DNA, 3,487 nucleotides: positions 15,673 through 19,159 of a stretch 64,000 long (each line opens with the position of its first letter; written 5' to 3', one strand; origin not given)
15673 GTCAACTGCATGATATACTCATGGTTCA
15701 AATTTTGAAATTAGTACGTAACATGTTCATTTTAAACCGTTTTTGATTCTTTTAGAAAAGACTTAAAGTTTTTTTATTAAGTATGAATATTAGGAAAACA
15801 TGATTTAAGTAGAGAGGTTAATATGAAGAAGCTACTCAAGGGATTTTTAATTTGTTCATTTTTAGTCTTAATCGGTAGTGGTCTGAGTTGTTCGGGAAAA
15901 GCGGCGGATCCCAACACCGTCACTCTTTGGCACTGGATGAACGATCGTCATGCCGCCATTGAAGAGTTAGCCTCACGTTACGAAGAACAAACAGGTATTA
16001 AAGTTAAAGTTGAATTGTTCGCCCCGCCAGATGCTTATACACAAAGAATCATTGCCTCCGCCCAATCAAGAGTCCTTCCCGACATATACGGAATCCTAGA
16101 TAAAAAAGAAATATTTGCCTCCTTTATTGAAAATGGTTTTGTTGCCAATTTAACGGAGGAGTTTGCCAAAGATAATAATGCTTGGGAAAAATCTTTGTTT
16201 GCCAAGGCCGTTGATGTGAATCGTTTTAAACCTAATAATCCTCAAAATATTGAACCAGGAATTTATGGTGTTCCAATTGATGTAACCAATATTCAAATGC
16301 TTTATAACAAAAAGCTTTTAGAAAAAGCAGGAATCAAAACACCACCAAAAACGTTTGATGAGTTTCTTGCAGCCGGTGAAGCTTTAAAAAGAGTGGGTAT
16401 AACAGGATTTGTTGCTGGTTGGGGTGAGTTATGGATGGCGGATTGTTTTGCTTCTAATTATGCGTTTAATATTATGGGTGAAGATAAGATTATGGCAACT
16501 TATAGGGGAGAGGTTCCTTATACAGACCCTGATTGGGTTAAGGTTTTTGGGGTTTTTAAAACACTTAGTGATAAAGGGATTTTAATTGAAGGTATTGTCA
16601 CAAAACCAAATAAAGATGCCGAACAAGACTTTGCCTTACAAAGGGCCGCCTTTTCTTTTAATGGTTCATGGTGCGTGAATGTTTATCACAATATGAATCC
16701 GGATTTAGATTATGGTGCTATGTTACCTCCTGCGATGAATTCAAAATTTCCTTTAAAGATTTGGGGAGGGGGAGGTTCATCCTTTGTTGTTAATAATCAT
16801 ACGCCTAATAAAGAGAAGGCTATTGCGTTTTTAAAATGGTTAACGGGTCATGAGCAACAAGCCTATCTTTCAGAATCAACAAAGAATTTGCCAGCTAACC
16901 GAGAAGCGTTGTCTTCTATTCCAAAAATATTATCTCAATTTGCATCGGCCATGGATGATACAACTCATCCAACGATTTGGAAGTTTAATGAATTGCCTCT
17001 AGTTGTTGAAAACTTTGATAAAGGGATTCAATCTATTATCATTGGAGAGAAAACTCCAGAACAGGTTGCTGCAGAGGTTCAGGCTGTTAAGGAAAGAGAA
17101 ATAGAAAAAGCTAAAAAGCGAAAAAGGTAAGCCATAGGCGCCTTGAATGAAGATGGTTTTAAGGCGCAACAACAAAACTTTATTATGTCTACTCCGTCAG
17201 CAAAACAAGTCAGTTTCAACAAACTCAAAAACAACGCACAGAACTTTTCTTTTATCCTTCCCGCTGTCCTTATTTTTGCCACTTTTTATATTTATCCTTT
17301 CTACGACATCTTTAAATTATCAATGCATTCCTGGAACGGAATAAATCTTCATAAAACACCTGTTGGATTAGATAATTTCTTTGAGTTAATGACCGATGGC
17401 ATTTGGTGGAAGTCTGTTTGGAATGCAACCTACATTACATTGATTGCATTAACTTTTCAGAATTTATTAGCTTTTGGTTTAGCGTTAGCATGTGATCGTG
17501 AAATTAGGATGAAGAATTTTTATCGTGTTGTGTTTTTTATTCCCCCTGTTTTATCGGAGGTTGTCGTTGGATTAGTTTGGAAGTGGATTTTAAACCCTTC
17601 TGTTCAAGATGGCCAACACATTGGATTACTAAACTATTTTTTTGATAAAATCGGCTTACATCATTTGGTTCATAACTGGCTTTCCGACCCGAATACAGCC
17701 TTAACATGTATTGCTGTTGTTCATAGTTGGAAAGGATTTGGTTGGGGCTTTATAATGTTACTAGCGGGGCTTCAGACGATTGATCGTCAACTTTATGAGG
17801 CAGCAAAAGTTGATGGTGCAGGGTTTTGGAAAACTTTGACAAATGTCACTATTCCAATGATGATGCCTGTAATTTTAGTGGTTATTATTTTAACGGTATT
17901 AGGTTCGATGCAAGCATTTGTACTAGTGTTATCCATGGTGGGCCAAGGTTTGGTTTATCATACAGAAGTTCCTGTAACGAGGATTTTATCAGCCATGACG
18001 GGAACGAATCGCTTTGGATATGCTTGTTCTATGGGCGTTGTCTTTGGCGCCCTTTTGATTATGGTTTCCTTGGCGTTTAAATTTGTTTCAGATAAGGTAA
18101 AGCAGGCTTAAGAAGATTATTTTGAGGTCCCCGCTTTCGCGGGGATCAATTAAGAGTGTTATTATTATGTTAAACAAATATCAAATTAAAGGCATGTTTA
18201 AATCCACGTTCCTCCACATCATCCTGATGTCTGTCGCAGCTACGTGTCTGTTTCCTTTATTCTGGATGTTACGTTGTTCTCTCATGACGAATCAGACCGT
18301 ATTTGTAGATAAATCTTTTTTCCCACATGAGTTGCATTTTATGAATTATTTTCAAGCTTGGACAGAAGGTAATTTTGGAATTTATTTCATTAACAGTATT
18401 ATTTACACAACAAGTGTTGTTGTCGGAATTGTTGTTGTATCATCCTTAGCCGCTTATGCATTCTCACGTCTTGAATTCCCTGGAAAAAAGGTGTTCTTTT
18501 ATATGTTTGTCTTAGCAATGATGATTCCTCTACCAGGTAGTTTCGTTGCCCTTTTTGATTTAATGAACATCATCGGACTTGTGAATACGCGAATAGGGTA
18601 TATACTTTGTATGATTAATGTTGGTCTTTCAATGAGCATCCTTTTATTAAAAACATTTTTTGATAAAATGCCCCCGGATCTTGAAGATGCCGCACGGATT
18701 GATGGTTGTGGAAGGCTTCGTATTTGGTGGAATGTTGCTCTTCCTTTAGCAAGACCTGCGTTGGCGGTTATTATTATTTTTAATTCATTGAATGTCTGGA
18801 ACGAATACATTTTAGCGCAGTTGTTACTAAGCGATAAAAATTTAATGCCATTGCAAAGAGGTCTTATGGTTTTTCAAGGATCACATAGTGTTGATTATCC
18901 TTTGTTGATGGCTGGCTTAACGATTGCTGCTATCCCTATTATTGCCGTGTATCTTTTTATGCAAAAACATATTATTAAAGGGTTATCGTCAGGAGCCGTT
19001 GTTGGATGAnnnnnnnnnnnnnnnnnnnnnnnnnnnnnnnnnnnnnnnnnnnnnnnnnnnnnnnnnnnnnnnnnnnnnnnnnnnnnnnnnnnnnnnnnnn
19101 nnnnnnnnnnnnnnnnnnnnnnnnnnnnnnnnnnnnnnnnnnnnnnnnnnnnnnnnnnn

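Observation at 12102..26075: Glycan-utilisation locus headed by two stand-alone PilZ c-di-GMP receptors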

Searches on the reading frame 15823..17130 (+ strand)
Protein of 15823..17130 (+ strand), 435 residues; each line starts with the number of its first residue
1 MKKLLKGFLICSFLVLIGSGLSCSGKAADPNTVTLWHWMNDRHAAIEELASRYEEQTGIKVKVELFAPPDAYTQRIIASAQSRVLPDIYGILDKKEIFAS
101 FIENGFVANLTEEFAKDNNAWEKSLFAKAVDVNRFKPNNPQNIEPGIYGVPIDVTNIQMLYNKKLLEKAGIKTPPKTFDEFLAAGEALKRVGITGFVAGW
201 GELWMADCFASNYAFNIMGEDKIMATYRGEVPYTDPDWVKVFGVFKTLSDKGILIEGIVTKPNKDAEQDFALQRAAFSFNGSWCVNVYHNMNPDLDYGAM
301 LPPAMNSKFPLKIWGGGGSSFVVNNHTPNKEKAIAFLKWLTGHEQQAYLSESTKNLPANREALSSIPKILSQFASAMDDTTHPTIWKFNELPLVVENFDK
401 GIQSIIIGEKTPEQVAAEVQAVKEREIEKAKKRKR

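Call 3: search_protein_families(library=pfam, proteins=[window:15823-17130:+], max_evalue=0.01)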
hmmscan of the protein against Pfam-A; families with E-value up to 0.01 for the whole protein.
window:15823-17130:+ (435 aa): 3 families
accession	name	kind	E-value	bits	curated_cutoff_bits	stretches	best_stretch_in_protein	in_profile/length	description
PF13416.11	SBP_bac_8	-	1.5e-35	123.8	27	1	49-364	2-267/279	Bacterial extracellular solute-binding protein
PF01547.30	SBP_bac_1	-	5.6e-31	109.1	26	1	44-347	8-307/307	Bacterial extracellular solute-binding protein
PF13531.11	SBP_bac_11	-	7.9e-05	23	25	0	44-108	11-69/227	Bacterial extracellular solute-binding protein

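Call 7: search_protein_families(library=ncbifam, proteins=[window:15823-17130:+], max_evalue=0.01)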
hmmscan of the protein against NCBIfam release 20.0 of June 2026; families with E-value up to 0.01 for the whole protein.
window:15823-17130:+ (435 aa): 5 families
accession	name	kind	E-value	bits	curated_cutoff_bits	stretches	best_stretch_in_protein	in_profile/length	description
TIGR03851.1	chitin_NgcE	equivalog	4.1e-18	65.5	399.65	1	154-424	160-439/450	N-acetylglucosamine/diacetylchitobiose ABC transporter substrate-binding protein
TIGR03850.1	bind_CPR_0540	equivalog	6.4e-17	61.3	299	1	46-423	50-432/437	carbohydrate ABC transporter substrate-binding protein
NF053763.1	ABCarbgalBndGanS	equivalog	2e-16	59.8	700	1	139-422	130-411/420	galactooligosaccharide ABC transporter substrate-binding protein GanS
NF007011.0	PRK09474.1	equivalog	6e-15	55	291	1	22-413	21-384/396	maltose/maltodextrin ABC transporter substrate-binding protein MalE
NF040930.1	ABC_arch_GlcS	equivalog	0.0072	15.2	500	0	41-287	10-256/444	glucose ABC transporter substrate-binding protein GlcS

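Call 87: search_solved_structures(query=window:15823-17130:+, max_evalue=0.00001)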
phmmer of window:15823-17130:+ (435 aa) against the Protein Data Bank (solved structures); distinct sequences matched with E-value up to 0.00001: 158 (the best 60 are shown).
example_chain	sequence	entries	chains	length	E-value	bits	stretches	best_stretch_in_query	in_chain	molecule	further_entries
9xor_A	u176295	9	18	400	1.8e-21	80.1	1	120-421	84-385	maltose-binding protein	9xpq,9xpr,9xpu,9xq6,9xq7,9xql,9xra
7ehp_A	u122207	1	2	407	1.6e-18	70.3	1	141-431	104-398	chitin oligosaccahride binding protein NagB1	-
7eho_A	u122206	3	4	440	7.5e-18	68.1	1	142-425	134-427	Chitin oligosaccharide binding protein NagB2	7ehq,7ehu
5ci5_A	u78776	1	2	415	1.6e-16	63.8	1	34-418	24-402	Extracellular solute-binding protein family 1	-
3zkk_A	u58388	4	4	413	6.6e-15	58.4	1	22-420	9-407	XOS BINDING PROTEIN | PUTATIVE SUGAR TRANSPORTER SOLUTE-BINDING PROTEIN | SUGAR TRANSPORTER SOLUTE-BINDING PROTEIN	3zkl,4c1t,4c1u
9xf5_A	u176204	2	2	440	1.1e-13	54.4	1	28-419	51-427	ABC transporter substrate-binding protein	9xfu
5ysb_A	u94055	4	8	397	1.3e-13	54.1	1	27-362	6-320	Lin1841 protein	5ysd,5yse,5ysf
3quf_A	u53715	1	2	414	2.2e-12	50.1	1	147-350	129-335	Extracellular solute-binding protein, family 1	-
8xba_A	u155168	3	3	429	3.8e-12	49.3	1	23-428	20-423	XylA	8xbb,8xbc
6rjy_A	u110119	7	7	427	1.4e-11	47.5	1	43-426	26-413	Arabino-oligosaccharids-binding protein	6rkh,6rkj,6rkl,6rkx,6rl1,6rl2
8art_A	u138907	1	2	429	1.8e-11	47.1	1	19-364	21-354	Putative secreted maltose-binding protein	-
5tu0_A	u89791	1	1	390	5.5e-11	45.5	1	140-418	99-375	Lmo2125 protein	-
3vxb_A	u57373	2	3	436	2e-10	43.7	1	16-342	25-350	Putative sugar-binding lipoprotein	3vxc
6dtu_A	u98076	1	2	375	2e-10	43.6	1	146-379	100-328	maltose-binding protein MalE1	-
2gha_A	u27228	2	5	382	2.1e-10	43.6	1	146-383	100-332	maltose ABC transporter, periplasmic maltose-binding protein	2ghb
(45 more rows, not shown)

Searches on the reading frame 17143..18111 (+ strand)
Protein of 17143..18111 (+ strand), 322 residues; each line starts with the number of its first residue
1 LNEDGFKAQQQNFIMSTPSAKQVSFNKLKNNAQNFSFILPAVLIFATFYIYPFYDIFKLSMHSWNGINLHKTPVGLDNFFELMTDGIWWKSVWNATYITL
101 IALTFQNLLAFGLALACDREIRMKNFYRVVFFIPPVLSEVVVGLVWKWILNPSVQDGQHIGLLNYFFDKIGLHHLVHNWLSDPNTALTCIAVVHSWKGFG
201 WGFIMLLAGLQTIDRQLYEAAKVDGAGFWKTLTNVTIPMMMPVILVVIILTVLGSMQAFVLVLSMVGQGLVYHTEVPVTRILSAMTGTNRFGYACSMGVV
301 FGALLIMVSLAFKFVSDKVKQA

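Call 3: search_protein_families(library=pfam, proteins=[window:17143-18111:+], max_evalue=0.01)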
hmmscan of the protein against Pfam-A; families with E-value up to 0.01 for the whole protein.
window:17143-18111:+ (322 aa): 1 family
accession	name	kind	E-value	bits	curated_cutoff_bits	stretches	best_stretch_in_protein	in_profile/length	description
PF00528.27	BPD_transp_1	-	4.2e-17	62.9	26.4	1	110-317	3-180/184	Binding-protein-dependent transport system inner membrane component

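Call 7: search_protein_families(library=ncbifam, proteins=[window:17143-18111:+], max_evalue=0.01)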
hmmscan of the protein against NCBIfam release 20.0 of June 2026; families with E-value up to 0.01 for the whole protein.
window:17143-18111:+ (322 aa): 20 families
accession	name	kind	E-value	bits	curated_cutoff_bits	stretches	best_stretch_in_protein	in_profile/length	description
NF007852.0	PRK10561.1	equivalog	3.1e-25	89.6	335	1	31-320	11-293/295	sn-glycerol-3-phosphate ABC transporter permease UgpA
NF040931.1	ABC_arch_GlcT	equivalog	8.3e-23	81.4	360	1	38-312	2-267/278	glucose ABC transporter permease GlcT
NF008232.0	PRK10999.1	equivalog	3.8e-18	65.5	392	1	73-264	264-452/520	maltose ABC transporter permease MalF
TIGR03262.1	PhnU2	equivalog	3.3e-12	45.8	593.25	1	38-315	7-251/546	putative 2-aminoethylphosphonate ABC transporter permease subunit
NF011624.0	PRK15050.1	equivalog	1.1e-10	41.2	247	2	206-318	180-288/297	2-aminoethylphosphonate ABC transporter permease subunit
TIGR03226.1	PhnU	equivalog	1.1e-08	35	283.45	1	206-303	198-291/311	2-aminoethylphosphonate ABC transporter permease subunit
NF008231.0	PRK10998.1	equivalog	5.6e-08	32.7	261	1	209-260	180-231/296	maltose ABC transporter permease MalG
NF007044.0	PRK09497.1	equivalog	1.5e-07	31.2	348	1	42-313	16-276/285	spermidine/putrescine ABC transporter permease PotB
TIGR01581.1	Mo_ABC_porter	hypoth_equivalog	1.6e-07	31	210.3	1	91-297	22-213/225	ABC transporter permease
NF043074.1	MMSYN1_0196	equivalog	4.4e-07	29.5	350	1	205-320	156-267/277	spermidine/putrescine ABC transporter permease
TIGR00969.1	3a0106s02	subfamily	2.8e-06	27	240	1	73-315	44-265/272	sulfate ABC transporter permease subunit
NF040932.1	ABC_arch_GlcU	equivalog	5.5e-06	26.2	340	1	205-311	151-257/272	glucose ABC transporter permease GlcU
TIGR03255.1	PhnV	equivalog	2.9e-05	23.9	358.7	1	201-311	155-262/270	2-aminoethylphosphonate ABC transport system, membrane component PhnV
NF007047.0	PRK09500.1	equivalog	4.9e-05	23.1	326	1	202-319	143-251/257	spermidine/putrescine ABC transporter permease PotC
NF040733.1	ABC_perm_U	equivalog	5.1e-05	22.9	295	1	207-254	140-188/251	ABC transporter permease subunit SaoP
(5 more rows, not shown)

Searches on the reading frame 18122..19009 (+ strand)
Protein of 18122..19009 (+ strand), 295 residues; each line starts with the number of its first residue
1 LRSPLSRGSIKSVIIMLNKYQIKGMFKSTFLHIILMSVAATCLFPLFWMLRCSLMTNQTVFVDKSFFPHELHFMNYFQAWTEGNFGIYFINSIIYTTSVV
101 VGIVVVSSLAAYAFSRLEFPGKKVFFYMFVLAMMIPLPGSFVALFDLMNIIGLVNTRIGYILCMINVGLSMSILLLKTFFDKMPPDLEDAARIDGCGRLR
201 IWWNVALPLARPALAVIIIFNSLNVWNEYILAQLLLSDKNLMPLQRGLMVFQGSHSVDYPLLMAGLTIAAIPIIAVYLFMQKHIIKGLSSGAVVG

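Call 3: search_protein_families(library=pfam, proteins=[window:18122-19009:+], max_evalue=0.01)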
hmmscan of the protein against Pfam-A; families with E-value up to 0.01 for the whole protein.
window:18122-19009:+ (295 aa): 1 family
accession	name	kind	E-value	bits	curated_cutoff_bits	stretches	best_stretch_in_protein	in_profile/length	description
PF00528.27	BPD_transp_1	-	2.2e-16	60.6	26.4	1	104-288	2-182/184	Binding-protein-dependent transport system inner membrane component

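Call 7: search_protein_families(library=ncbifam, proteins=[window:18122-19009:+], max_evalue=0.01)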
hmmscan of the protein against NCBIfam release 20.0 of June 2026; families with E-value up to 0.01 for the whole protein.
window:18122-19009:+ (295 aa): 13 families
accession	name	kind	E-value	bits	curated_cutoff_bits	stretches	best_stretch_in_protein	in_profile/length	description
NF008210.0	PRK10973.1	equivalog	8.9e-33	114.2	297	1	29-289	10-277/281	sn-glycerol-3-phosphate ABC transporter permease UgpE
NF040932.1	ABC_arch_GlcU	equivalog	2.7e-31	109.2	340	1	28-289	2-265/272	glucose ABC transporter permease GlcU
NF008231.0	PRK10998.1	equivalog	4.3e-30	105.3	261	1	27-294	12-295/296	maltose ABC transporter permease MalG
TIGR01581.1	Mo_ABC_porter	hypoth_equivalog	1.1e-11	44.6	210.3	1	91-217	25-163/225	ABC transporter permease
NF040839.1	tungstate_WtpB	equivalog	6.5e-07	29.2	340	1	97-219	55-187/251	tungstate ABC transporter permease WtpB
TIGR00969.1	3a0106s02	subfamily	1.4e-06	28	240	1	74-274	48-261/272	sulfate ABC transporter permease subunit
TIGR02141.1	modB_ABC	equivalog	1.8e-06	27.7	182.6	1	97-216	8-139/208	molybdate ABC transporter permease subunit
NF007047.0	PRK09500.1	equivalog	4.7e-06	26.4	326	1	91-216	62-187/257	spermidine/putrescine ABC transporter permease PotC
TIGR02139.1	permease_CysT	equivalog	1.1e-05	25.1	246.1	1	72-218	35-193/265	sulfate ABC transporter permease subunit CysT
TIGR03262.1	PhnU2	equivalog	6.1e-05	21.9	593.25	1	29-216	5-192/546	putative 2-aminoethylphosphonate ABC transporter permease subunit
NF006939.0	PRK09421.1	equivalog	0.00038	19.9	262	0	105-217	28-153/230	molybdate ABC transporter permease subunit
NF008232.0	PRK10999.1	equivalog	0.0043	15.8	392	1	151-236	378-454/520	maltose ABC transporter permease MalF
NF008208.0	PRK10971.1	equivalog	0.0075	15.8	415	0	104-272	75-252/277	sulfate/thiosulfate ABC transporter permease CysT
